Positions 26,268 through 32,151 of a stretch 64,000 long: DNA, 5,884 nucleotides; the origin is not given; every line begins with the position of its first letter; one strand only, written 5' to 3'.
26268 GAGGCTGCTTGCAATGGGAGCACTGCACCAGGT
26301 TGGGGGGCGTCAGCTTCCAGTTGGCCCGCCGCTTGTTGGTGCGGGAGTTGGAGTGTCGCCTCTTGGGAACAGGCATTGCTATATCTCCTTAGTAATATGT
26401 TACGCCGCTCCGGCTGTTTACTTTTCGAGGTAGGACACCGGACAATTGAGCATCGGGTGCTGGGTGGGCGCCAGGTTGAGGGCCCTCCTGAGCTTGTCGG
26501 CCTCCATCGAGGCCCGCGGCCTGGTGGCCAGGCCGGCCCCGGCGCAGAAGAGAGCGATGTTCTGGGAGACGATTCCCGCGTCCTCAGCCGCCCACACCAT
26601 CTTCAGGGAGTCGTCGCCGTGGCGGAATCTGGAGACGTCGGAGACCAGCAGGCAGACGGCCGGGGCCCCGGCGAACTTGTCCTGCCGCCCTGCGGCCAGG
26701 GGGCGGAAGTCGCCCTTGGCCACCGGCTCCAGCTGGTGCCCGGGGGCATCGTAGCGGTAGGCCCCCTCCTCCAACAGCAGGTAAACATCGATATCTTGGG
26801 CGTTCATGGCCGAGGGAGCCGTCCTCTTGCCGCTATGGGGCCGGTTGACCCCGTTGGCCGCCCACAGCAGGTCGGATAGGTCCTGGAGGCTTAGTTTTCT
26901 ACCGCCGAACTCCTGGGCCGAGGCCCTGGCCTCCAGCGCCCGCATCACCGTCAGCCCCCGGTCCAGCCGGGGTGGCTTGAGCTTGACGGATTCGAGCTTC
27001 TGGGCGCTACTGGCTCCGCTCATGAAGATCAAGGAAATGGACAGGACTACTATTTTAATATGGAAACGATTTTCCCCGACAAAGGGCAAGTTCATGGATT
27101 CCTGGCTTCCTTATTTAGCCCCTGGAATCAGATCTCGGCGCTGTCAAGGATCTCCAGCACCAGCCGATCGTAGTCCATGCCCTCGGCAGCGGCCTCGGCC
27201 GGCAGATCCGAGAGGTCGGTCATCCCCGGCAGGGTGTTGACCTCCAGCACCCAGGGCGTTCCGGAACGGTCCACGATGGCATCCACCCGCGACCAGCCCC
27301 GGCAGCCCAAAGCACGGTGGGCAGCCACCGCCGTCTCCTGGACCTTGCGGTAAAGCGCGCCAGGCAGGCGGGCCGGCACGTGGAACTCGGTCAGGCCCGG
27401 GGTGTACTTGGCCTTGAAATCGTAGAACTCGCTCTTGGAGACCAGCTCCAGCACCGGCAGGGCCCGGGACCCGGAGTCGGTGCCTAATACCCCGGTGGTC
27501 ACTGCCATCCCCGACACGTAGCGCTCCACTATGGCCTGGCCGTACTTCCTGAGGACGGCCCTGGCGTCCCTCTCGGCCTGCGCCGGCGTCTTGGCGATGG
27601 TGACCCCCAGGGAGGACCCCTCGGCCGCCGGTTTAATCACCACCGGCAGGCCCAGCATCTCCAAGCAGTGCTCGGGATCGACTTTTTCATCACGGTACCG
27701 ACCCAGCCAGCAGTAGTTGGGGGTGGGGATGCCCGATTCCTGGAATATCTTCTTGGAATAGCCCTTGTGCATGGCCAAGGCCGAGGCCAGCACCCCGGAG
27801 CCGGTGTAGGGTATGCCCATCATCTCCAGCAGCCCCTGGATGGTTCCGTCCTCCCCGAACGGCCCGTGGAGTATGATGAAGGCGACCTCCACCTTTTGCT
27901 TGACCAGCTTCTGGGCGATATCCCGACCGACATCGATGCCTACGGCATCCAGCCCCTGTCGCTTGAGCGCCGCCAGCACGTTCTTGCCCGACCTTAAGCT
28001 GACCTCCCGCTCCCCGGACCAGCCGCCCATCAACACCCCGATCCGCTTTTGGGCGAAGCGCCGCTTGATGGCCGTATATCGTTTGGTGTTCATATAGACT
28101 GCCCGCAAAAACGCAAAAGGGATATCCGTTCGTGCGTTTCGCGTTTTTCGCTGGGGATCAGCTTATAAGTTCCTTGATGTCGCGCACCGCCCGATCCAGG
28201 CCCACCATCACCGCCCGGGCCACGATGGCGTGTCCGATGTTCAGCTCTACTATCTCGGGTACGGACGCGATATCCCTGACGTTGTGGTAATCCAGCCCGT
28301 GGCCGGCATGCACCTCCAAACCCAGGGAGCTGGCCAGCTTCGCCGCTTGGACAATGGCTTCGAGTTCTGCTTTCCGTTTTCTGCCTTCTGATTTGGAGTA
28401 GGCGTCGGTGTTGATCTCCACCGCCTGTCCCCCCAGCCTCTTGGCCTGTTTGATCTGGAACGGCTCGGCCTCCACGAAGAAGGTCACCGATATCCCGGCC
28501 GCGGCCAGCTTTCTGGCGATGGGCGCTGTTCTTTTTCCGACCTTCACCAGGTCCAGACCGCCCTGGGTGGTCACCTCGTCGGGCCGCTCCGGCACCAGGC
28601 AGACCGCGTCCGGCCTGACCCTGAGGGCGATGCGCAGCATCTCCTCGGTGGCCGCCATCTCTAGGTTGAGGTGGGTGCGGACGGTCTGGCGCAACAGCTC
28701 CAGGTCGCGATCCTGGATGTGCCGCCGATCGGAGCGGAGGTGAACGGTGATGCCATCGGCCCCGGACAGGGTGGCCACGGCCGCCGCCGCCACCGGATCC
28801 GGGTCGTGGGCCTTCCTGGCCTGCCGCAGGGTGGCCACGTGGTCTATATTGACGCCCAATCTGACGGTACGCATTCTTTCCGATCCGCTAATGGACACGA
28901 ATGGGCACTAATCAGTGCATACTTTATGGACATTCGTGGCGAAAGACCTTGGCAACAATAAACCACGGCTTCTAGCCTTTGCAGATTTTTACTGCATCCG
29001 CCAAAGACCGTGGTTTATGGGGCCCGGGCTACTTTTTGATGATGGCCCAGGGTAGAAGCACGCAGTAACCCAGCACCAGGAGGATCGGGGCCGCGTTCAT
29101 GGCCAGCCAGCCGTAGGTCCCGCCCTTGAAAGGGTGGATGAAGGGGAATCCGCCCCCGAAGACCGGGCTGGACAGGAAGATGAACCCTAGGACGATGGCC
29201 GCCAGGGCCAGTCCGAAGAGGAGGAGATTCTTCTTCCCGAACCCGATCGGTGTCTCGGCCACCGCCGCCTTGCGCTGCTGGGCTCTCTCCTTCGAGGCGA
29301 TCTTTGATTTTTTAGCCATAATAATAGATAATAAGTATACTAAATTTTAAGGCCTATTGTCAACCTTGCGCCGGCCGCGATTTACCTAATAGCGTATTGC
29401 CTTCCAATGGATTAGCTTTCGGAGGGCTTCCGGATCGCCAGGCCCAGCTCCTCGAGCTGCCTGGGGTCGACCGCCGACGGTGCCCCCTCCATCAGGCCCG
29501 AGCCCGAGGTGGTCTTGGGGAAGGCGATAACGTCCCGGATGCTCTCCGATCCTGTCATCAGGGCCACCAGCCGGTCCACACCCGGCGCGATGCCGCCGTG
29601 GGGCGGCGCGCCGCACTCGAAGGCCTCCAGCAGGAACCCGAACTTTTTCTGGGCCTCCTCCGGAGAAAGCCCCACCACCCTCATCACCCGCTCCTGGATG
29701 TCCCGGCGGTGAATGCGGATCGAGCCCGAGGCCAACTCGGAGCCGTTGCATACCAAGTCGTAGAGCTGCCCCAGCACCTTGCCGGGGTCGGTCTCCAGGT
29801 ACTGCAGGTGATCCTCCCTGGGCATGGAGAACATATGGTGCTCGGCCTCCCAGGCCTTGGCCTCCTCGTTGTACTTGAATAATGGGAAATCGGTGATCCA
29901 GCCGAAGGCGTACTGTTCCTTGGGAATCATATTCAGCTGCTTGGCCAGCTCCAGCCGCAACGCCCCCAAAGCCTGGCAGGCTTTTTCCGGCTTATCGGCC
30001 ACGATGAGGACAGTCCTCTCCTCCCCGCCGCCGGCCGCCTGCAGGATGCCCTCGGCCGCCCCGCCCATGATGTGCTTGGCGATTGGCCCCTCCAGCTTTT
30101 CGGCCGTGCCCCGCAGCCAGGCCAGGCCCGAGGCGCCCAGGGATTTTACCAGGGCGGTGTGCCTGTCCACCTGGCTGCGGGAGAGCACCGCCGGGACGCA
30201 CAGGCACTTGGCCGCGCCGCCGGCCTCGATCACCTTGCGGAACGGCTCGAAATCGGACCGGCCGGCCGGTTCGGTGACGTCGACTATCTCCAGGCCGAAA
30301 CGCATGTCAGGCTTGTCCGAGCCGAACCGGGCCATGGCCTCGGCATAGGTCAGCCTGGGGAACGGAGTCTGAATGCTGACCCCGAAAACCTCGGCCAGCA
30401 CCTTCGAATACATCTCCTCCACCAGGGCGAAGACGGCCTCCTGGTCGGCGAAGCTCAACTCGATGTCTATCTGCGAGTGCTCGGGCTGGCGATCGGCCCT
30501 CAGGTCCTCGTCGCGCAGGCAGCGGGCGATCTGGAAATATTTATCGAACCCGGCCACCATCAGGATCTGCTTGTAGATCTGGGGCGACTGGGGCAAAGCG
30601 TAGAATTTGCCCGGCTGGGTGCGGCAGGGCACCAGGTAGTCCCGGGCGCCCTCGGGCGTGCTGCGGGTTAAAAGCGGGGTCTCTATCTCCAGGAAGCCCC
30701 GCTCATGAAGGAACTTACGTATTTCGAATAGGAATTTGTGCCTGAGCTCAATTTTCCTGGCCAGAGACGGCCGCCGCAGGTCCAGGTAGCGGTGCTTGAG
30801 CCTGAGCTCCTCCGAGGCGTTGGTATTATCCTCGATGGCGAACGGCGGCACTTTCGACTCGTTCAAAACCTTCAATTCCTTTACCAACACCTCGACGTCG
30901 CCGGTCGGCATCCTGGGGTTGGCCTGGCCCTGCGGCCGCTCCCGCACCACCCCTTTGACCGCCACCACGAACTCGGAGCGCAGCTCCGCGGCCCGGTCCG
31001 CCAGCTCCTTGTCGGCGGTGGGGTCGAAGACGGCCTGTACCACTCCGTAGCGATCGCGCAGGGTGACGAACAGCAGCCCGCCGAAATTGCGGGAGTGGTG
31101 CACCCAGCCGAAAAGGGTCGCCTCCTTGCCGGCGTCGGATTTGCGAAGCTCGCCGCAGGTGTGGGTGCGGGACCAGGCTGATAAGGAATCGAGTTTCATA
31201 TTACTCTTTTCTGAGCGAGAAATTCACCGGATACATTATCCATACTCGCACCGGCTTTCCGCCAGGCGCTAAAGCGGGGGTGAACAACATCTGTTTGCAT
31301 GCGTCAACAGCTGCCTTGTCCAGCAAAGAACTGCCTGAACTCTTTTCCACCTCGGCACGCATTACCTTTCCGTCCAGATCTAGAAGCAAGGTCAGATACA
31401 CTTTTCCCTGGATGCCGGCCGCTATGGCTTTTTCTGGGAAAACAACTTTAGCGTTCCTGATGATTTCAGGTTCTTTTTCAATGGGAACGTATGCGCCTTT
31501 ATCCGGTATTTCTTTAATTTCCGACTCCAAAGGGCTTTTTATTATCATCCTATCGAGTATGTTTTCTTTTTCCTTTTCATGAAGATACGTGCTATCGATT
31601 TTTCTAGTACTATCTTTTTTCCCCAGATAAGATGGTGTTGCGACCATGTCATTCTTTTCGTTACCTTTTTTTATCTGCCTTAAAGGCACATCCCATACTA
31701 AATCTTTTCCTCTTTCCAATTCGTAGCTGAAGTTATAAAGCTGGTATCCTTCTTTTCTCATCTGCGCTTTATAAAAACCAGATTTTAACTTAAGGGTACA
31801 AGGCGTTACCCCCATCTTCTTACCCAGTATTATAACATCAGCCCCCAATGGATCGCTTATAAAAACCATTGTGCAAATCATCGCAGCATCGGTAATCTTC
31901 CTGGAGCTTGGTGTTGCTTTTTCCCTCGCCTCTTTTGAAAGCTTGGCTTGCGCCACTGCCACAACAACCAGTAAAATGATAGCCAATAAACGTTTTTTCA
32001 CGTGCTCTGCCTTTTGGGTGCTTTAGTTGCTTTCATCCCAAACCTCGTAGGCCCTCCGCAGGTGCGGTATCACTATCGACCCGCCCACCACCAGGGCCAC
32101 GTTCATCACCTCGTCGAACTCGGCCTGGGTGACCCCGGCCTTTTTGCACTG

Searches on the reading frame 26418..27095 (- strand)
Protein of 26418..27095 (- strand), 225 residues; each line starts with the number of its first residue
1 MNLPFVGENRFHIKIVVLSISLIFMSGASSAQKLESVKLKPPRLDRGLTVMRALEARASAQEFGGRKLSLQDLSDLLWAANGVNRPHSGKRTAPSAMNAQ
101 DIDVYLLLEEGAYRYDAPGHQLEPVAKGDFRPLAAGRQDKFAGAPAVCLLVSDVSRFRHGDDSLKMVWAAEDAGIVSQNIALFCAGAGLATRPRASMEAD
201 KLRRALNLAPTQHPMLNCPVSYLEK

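Call 62: search_protein_families(library=pfam, proteins=[window:26418-27095:-], max_evalue=0.00001)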
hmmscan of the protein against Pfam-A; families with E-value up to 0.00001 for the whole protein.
window:26418-27095:- (225 aa): 1 family
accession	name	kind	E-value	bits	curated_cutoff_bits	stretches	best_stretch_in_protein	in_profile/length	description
PF00881.29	Nitroreductase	-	4.6e-20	72.9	23.5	1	55-220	2-165/167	Nitroreductase family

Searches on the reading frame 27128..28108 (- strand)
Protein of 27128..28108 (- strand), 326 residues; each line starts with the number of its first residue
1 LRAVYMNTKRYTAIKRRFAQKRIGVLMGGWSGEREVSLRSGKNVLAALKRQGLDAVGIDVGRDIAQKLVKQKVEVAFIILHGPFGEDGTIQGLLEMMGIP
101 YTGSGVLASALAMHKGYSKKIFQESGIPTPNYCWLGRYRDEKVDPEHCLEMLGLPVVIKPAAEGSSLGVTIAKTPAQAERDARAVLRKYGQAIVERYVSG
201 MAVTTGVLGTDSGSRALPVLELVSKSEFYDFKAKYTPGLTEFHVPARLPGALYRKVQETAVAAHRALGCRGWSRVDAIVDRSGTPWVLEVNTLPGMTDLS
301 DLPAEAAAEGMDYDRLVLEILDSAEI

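Call 62: search_protein_families(library=pfam, proteins=[window:27128-28108:-], max_evalue=0.00001)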
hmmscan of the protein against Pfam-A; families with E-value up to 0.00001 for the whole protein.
window:27128-28108:- (326 aa): 3 families
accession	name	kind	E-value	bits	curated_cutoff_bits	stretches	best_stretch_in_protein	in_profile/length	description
PF07478.18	Dala_Dala_lig_C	-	2.6e-50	171.2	24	1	121-321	1-203/204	D-ala D-ala ligase C-terminus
PF01820.27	Dala_Dala_lig_N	-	1.1e-24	87.7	34.6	2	66-104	83-121/121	D-ala D-ala ligase N-terminus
PF02655.19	ATP-grasp_3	-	6e-07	30.1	23.2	1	118-292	7-155/160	ATP-grasp domain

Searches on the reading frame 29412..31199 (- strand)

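Call 65: search_protein_families(library=pfam, proteins=[window:29412-31199:-], max_evalue=0.000001)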
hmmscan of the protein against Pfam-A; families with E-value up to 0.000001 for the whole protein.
window:29412-31199:- (595 aa): 3 families
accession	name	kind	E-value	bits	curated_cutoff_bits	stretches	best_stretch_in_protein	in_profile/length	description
PF00152.25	tRNA-synt_2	-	1.4e-116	389.3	25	1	129-563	1-307/308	tRNA synthetases class II (D, K and N)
PF02938.19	GAD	-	1.4e-17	64.2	23.4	1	320-411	1-95/95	GAD domain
PF01336.31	tRNA_anti-codon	-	4.5e-16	59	27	1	28-112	2-75/75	OB-fold nucleic acid binding domain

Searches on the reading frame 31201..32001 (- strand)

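Call 65: search_protein_families(library=pfam, proteins=[window:31201-32001:-], max_evalue=0.000001)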
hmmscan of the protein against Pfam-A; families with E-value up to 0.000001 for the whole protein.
window:31201-32001:- (266 aa): 2 families
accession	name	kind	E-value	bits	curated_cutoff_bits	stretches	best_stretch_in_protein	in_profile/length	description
PF03544.19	TonB_C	-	8.2e-18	65.1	24.6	1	186-263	3-79/79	Gram-negative bacterial TonB protein C-terminal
PF08308.17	PEGA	-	6.3e-09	36.1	20.8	1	49-109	8-69/71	PEGA domain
